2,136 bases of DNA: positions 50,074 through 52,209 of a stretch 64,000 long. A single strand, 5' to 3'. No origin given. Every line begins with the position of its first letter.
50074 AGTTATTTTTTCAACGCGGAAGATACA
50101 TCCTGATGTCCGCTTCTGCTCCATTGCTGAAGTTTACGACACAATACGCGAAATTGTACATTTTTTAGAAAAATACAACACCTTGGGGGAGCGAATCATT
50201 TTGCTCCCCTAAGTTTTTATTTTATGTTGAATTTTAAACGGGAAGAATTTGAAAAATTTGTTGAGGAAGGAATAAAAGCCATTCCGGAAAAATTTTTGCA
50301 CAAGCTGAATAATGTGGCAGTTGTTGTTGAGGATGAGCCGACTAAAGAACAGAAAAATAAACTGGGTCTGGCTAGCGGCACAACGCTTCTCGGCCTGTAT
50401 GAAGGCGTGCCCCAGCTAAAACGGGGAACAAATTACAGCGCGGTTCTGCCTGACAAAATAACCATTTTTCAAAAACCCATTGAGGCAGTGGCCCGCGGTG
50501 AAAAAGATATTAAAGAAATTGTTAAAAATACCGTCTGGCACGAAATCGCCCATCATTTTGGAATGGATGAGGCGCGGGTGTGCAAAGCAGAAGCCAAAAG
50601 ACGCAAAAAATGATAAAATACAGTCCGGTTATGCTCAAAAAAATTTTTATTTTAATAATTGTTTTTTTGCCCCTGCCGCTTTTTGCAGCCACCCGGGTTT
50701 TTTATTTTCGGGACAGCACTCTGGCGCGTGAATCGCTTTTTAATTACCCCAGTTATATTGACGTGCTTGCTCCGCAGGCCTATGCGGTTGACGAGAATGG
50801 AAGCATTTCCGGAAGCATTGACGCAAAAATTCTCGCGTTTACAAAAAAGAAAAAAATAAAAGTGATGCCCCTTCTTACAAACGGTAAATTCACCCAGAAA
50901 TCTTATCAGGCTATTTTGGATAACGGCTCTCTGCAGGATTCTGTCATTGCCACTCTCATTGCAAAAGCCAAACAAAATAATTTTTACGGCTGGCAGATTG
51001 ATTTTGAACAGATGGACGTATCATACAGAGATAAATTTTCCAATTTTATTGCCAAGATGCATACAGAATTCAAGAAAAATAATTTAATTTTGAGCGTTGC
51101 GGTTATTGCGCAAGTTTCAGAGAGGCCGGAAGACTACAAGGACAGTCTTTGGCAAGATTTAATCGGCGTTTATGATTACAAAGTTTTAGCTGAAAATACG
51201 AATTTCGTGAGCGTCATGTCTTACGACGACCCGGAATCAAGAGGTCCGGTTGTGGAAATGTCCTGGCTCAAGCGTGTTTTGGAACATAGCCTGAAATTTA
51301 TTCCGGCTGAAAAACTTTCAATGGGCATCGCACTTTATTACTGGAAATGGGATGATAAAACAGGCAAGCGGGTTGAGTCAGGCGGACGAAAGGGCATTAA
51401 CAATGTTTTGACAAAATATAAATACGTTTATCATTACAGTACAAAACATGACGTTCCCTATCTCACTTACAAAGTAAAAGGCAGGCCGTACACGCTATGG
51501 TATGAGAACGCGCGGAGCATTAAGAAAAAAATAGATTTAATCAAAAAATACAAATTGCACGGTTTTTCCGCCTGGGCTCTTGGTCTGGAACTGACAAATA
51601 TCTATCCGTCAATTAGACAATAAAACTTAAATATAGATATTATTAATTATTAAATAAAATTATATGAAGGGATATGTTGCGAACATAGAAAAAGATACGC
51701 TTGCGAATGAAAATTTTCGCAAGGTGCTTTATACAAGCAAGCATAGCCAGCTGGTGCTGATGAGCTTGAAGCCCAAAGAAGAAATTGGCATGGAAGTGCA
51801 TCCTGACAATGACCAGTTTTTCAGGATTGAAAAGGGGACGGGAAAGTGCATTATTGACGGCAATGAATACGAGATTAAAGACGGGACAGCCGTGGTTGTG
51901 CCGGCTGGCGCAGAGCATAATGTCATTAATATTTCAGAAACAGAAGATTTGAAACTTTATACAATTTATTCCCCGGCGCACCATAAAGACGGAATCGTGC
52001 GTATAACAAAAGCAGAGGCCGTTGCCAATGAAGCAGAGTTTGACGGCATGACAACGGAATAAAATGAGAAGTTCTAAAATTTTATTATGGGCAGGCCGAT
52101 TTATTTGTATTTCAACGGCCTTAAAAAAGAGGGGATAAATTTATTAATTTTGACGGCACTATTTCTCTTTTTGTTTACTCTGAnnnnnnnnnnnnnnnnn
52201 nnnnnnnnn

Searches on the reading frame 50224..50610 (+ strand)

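Call 6: search_protein_families(library=pfam, proteins=[window:50224-50610:+], max_evalue=0.001)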
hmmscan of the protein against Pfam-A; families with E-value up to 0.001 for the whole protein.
window:50224-50610:+ (129 aa): 1 family
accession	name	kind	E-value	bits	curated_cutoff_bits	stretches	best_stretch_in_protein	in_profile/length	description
PF06262.17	Zincin_1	-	1.1e-28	99.5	22.4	1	28-119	1-92/97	Zincin-like metallopeptidase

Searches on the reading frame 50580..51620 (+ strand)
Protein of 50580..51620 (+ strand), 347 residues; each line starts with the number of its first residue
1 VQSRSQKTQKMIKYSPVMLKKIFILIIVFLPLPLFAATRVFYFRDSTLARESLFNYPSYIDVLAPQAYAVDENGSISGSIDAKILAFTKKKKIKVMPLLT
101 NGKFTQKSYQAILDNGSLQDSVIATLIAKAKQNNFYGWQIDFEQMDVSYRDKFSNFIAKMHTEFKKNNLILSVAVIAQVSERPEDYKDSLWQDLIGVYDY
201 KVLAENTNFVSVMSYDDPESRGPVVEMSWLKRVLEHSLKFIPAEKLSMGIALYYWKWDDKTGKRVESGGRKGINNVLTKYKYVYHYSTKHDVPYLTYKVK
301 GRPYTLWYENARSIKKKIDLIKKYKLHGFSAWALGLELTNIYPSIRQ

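Call 6: search_protein_families(library=pfam, proteins=[window:50580-51620:+], max_evalue=0.001)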
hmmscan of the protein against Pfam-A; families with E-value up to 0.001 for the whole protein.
window:50580-51620:+ (347 aa): 1 family
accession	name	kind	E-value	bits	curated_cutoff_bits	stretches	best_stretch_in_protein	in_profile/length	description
PF00704.34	Glyco_hydro_18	-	1.6e-25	90.9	29.6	1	85-335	57-315/317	Glycosyl hydrolases family 18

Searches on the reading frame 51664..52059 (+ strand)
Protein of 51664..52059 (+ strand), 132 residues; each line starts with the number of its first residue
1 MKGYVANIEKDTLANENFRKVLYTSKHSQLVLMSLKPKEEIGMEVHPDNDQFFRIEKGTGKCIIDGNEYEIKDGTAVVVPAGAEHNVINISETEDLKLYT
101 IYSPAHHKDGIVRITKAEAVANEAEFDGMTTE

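Call 6: search_protein_families(library=pfam, proteins=[window:51664-52059:+], max_evalue=0.001)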
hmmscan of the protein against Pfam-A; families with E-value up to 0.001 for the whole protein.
window:51664-52059:+ (132 aa): 3 families
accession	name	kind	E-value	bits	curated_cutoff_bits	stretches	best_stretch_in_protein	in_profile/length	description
PF07883.17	Cupin_2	-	4.2e-17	62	27.2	1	32-102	2-70/70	Cupin domain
PF02311.25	AraC_binding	-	8.9e-05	22.7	21.1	1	51-104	25-77/135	AraC-like ligand binding domain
PF01050.24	MannoseP_isomer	-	0.00028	21.5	23.6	1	21-114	21-114/116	Mannose-6-phosphate isomerase C-terminal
